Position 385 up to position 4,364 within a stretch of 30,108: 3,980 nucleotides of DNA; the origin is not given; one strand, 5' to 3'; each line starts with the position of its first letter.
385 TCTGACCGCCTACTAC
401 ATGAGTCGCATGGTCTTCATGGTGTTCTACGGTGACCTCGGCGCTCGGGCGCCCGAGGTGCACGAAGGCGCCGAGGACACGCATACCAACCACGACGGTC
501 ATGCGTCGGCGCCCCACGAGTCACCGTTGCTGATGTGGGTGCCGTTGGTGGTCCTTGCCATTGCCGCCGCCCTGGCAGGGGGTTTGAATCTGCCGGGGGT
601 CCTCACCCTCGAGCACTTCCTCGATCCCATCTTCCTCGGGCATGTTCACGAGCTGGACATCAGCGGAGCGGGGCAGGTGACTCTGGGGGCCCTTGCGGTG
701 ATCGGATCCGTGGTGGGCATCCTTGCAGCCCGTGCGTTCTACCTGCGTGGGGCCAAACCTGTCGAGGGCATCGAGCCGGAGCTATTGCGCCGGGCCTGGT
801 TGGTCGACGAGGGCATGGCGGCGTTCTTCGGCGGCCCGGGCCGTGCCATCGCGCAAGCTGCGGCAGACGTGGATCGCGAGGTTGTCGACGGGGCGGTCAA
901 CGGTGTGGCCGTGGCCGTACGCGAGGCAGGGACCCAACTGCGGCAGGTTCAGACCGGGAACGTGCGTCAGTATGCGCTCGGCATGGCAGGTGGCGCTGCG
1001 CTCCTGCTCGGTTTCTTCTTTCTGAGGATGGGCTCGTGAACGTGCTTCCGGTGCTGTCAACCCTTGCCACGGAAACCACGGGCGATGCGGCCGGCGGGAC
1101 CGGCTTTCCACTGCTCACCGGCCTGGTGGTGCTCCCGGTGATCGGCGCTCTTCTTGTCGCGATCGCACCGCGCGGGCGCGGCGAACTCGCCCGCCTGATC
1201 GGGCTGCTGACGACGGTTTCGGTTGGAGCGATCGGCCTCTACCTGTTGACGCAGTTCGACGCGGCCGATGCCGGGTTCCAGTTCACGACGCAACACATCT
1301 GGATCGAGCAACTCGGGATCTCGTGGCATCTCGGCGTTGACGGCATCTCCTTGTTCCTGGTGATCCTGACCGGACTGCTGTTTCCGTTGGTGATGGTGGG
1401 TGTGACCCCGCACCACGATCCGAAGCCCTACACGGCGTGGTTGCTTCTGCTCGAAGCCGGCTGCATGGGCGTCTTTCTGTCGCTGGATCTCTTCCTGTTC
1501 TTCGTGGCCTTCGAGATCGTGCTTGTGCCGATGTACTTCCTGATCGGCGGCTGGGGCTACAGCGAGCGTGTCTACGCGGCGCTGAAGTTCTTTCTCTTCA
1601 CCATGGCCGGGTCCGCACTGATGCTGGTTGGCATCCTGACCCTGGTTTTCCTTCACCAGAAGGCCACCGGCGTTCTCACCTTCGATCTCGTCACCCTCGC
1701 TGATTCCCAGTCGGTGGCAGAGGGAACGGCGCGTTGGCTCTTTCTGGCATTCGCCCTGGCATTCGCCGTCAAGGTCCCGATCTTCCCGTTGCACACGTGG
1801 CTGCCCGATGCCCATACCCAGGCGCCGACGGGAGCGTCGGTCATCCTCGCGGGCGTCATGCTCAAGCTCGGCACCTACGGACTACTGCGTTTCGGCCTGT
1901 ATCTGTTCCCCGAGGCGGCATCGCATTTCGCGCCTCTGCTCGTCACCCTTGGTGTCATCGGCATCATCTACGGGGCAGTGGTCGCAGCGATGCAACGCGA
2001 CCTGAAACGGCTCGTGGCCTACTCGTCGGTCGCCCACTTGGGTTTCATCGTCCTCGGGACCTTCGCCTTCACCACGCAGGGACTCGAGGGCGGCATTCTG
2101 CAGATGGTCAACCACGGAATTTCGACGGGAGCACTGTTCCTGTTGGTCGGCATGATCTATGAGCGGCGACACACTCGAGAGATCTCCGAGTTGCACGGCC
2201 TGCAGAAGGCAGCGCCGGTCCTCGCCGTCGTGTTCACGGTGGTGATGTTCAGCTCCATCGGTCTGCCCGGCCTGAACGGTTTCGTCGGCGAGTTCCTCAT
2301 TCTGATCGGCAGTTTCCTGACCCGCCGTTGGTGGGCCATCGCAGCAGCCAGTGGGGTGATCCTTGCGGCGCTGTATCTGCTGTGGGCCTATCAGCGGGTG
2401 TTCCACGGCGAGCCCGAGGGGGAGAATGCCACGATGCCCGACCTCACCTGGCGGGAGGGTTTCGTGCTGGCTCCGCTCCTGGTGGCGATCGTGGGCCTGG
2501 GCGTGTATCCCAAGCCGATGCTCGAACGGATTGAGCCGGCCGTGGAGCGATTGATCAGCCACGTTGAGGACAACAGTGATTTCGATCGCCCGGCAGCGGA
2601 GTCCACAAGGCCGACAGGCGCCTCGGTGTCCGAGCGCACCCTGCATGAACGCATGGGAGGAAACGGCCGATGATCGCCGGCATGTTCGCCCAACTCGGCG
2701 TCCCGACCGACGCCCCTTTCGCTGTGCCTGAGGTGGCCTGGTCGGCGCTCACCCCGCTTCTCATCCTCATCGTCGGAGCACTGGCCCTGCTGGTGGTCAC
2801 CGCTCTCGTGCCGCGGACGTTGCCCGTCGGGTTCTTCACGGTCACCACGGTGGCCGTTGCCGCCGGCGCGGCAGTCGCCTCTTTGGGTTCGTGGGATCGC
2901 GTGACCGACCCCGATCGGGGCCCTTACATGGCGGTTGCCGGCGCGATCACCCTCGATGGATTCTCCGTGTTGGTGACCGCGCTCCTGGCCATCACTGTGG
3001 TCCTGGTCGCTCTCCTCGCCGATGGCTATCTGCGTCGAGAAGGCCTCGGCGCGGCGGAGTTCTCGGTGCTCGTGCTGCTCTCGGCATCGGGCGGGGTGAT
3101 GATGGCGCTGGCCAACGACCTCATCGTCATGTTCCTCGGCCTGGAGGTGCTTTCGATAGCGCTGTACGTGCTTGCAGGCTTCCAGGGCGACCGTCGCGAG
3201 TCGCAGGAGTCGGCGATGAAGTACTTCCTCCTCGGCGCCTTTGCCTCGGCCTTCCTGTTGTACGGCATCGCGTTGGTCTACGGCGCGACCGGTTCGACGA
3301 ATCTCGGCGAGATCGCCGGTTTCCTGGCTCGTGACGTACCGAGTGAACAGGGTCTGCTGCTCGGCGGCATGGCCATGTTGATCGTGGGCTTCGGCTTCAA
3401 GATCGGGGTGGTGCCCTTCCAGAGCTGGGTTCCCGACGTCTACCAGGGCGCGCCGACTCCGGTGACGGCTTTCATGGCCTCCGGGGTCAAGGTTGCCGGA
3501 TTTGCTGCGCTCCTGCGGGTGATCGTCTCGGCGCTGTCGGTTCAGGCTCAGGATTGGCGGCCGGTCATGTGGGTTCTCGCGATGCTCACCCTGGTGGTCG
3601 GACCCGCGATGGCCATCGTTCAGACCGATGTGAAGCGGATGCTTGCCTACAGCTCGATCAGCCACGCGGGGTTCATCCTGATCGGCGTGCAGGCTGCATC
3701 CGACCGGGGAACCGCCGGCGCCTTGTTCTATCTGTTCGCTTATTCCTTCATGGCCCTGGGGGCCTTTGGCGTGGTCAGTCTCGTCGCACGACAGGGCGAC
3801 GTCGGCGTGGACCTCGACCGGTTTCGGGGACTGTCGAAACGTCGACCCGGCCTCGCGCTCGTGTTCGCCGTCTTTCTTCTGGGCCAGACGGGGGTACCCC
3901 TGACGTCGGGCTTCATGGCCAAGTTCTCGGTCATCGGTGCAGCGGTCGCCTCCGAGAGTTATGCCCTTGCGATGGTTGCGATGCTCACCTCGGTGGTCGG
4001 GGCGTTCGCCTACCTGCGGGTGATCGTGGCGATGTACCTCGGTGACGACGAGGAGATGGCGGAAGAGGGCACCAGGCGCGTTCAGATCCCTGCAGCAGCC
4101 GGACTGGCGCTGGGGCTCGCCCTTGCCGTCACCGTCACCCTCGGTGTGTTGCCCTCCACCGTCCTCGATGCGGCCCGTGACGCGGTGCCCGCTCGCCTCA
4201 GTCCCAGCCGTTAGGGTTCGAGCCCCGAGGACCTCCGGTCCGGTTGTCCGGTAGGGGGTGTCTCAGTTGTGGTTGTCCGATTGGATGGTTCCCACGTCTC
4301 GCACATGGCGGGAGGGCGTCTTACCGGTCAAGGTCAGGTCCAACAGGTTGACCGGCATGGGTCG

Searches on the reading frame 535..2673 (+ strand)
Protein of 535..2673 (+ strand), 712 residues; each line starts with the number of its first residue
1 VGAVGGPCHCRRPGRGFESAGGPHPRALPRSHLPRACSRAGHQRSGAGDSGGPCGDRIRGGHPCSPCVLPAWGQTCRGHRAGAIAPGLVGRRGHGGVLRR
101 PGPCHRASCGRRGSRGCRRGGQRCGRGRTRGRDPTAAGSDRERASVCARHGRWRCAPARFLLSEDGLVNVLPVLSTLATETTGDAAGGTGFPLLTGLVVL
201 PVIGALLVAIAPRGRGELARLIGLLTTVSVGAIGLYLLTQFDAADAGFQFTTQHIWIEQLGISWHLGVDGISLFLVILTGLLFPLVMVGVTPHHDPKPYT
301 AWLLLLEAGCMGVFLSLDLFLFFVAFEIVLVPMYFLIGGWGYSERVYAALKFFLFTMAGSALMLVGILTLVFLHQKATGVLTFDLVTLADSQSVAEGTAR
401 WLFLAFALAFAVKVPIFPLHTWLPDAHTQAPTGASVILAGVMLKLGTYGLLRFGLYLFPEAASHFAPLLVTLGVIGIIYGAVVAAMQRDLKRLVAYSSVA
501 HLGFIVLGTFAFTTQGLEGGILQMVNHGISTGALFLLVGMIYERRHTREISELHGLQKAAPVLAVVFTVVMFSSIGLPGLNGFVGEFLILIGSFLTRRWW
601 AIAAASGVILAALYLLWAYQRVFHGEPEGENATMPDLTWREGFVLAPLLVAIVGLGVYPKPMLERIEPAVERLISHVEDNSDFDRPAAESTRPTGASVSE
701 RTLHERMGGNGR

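Call 3: search_protein_families(library=pfam, proteins=[window:535-2673:+], max_evalue=0.01)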
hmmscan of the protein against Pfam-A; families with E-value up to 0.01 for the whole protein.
window:535-2673:+ (712 aa): 1 family
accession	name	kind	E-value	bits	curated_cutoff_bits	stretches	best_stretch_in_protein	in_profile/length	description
PF00361.26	Proton_antipo_M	-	7.4e-75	252.3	21.5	1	316-605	1-287/294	NADH:quinone oxidoreductase/Mrp antiporter, TM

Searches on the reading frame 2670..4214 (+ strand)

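Call 3: search_protein_families(library=pfam, proteins=[window:2670-4214:+], max_evalue=0.01)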
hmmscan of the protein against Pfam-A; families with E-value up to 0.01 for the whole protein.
window:2670-4214:+ (514 aa): 1 family
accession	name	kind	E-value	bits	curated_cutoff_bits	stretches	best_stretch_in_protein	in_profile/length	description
PF00361.26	Proton_antipo_M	-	1e-76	258.4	21.5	1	148-443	1-293/294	NADH:quinone oxidoreductase/Mrp antiporter, TM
